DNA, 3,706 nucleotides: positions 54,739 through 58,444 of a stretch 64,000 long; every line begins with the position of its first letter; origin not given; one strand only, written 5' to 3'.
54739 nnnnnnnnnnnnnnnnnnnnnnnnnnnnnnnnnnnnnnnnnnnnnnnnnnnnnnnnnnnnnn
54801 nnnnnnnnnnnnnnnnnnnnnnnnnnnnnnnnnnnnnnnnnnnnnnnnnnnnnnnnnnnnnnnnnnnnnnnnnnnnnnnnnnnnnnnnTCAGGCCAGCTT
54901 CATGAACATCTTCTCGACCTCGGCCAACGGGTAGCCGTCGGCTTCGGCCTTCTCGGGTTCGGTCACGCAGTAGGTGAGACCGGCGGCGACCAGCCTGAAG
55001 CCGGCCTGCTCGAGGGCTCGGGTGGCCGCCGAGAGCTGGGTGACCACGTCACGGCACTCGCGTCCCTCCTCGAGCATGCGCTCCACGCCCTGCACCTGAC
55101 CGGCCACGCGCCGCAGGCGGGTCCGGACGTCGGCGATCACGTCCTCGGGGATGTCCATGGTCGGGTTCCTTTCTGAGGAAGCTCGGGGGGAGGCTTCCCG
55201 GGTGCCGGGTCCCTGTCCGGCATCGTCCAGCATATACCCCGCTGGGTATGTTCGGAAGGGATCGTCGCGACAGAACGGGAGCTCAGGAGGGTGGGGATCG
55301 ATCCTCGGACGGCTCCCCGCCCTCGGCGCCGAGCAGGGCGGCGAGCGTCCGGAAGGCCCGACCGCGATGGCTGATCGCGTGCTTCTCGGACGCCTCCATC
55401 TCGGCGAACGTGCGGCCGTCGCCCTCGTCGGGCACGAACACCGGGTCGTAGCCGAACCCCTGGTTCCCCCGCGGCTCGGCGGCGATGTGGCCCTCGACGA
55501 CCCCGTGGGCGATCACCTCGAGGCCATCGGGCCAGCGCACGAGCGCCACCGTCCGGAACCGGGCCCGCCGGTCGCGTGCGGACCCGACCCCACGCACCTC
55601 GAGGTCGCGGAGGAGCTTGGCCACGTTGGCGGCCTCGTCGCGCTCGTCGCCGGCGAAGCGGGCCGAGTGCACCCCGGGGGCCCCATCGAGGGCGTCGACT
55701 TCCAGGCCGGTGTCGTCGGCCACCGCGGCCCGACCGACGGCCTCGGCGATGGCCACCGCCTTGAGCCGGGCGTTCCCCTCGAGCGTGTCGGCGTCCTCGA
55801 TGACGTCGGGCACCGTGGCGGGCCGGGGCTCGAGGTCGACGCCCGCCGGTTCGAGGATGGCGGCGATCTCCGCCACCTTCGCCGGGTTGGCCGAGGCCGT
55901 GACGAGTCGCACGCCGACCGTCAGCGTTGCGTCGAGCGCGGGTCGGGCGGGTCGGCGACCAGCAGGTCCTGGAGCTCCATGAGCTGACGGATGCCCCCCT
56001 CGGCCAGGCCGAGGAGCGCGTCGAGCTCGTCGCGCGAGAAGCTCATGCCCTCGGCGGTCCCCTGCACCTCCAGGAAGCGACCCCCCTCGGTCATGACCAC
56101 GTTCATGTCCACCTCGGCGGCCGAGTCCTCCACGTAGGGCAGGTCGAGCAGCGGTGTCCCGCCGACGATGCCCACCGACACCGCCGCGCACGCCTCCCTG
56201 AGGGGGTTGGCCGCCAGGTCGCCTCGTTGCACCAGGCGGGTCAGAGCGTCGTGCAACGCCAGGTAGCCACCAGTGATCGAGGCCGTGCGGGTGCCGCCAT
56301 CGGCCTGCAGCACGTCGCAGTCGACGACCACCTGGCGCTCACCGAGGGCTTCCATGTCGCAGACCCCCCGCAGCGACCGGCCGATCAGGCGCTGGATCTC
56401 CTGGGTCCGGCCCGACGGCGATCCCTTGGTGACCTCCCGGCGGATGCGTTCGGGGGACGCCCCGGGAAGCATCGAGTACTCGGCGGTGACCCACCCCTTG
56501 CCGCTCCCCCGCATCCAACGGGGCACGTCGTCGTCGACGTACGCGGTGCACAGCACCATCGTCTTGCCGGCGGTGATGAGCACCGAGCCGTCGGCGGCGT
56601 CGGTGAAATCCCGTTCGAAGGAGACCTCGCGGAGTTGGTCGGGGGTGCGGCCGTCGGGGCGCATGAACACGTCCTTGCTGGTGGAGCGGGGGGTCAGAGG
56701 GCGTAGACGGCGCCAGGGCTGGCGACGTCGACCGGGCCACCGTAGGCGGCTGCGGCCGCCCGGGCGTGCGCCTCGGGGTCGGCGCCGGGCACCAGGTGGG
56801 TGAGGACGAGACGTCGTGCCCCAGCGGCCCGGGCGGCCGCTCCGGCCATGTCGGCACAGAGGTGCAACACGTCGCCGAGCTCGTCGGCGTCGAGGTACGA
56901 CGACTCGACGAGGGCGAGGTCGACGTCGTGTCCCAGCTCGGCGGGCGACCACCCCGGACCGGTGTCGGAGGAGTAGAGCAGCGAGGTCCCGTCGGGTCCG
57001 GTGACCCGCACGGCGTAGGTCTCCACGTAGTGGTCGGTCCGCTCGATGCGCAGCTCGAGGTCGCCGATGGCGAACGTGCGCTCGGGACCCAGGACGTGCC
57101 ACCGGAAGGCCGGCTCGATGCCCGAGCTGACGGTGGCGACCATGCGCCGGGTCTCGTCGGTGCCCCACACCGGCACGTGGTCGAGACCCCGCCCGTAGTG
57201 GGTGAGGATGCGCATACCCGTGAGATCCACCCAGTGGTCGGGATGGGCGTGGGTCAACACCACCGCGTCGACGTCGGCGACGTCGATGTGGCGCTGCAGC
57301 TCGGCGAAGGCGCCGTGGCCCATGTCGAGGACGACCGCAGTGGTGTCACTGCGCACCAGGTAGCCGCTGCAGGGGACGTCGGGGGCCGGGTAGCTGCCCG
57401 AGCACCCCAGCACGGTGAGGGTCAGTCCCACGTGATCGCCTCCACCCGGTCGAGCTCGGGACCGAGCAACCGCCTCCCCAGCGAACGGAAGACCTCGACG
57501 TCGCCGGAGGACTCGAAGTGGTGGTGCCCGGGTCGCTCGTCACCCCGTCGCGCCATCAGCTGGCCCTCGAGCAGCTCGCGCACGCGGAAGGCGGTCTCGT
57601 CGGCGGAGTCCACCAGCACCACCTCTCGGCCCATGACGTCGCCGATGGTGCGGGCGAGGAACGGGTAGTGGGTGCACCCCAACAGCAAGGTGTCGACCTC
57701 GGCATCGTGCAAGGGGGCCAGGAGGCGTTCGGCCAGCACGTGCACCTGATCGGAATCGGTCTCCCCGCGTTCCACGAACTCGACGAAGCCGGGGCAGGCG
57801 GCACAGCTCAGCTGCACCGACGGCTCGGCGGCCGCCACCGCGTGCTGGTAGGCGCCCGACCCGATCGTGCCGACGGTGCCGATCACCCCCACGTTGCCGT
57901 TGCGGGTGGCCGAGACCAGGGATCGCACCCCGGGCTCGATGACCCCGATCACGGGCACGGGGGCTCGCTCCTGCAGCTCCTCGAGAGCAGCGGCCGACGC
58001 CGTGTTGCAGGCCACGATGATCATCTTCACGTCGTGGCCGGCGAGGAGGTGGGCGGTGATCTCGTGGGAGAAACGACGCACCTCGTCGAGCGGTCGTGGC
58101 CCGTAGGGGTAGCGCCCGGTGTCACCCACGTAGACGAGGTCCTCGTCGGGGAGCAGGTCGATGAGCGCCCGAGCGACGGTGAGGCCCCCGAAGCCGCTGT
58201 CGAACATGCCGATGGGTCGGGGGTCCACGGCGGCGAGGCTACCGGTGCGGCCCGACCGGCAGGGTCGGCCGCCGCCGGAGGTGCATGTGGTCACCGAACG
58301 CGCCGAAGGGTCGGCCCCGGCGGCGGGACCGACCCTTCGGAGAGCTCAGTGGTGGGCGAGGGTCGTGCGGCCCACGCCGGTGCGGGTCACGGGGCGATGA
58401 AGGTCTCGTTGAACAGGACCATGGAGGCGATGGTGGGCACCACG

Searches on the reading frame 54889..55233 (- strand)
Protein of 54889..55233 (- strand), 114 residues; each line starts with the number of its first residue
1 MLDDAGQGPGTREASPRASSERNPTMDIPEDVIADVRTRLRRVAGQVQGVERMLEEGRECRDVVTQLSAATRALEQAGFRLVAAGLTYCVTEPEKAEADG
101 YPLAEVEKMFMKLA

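Call 7: search_protein_families(library=pfam, proteins=[window:54889-55233:-], max_evalue=0.01)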
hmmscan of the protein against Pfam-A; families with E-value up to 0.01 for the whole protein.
window:54889-55233:- (114 aa): 1 family
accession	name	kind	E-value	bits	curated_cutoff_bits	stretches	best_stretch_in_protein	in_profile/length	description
PF02583.22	Trns_repr_metal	-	3.2e-21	76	22.8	1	35-109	4-75/78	Metal-sensitive transcriptional repressor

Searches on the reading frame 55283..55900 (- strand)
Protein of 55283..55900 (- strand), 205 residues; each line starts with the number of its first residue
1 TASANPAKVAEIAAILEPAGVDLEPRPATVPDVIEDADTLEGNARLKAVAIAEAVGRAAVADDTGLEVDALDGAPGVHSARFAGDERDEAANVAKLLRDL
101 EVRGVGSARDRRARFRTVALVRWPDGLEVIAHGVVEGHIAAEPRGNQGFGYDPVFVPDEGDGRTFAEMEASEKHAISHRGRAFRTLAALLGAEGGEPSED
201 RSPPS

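Call 7: search_protein_families(library=pfam, proteins=[window:55283-55900:-], max_evalue=0.01)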
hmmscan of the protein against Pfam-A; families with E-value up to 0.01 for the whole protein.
window:55283-55900:- (205 aa): 1 family
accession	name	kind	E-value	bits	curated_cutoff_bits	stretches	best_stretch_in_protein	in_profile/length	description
PF01725.21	Ham1p_like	-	2.7e-59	200.6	22.5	1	2-187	4-184/186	Ham1 family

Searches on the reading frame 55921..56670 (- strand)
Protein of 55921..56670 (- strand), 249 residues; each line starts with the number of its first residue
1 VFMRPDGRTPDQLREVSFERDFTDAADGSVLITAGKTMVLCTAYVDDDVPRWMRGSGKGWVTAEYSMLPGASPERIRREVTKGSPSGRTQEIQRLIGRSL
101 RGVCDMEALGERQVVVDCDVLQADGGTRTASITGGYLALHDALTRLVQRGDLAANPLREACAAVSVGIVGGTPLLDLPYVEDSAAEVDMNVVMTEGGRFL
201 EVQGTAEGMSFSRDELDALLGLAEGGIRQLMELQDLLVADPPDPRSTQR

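Call 7: search_protein_families(library=pfam, proteins=[window:55921-56670:-], max_evalue=0.01)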
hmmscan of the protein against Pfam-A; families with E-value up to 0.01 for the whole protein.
window:55921-56670:- (249 aa): 2 families
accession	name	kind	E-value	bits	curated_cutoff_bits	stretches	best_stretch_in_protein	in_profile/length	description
PF01138.27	RNase_PH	-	6.5e-29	101.4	25.5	1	12-142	1-127/130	3' exoribonuclease family, domain 1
PF03725.20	RNase_PH_C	-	2.2e-11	44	20.8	1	162-224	4-65/67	3' exoribonuclease family, domain 2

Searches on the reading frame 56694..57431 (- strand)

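Call 7: search_protein_families(library=pfam, proteins=[window:56694-57431:-], max_evalue=0.01)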
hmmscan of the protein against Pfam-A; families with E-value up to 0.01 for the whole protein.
window:56694-57431:- (245 aa): 3 families
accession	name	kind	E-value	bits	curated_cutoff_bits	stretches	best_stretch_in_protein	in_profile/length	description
PF12706.13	Lactamase_B_2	-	1.9e-21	77.1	27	1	34-212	4-199/200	Beta-lactamase superfamily domain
PF00753.33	Lactamase_B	-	1.1e-09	38.9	22.7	1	18-72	3-62/196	Metallo-beta-lactamase superfamily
PF13483.12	Lactamase_B_3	-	0.0027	18.2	24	1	24-137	10-85/160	Beta-lactamase superfamily domain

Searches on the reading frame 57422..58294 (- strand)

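Call 7: search_protein_families(library=pfam, proteins=[window:57422-58294:-], max_evalue=0.01)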
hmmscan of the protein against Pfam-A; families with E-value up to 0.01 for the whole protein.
window:57422-58294:- (290 aa): 1 family
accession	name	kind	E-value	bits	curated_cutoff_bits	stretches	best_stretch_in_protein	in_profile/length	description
PF01177.27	Asp_Glu_race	-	8e-23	81.8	31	1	42-233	18-206/211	Asp/Glu/Hydantoin racemase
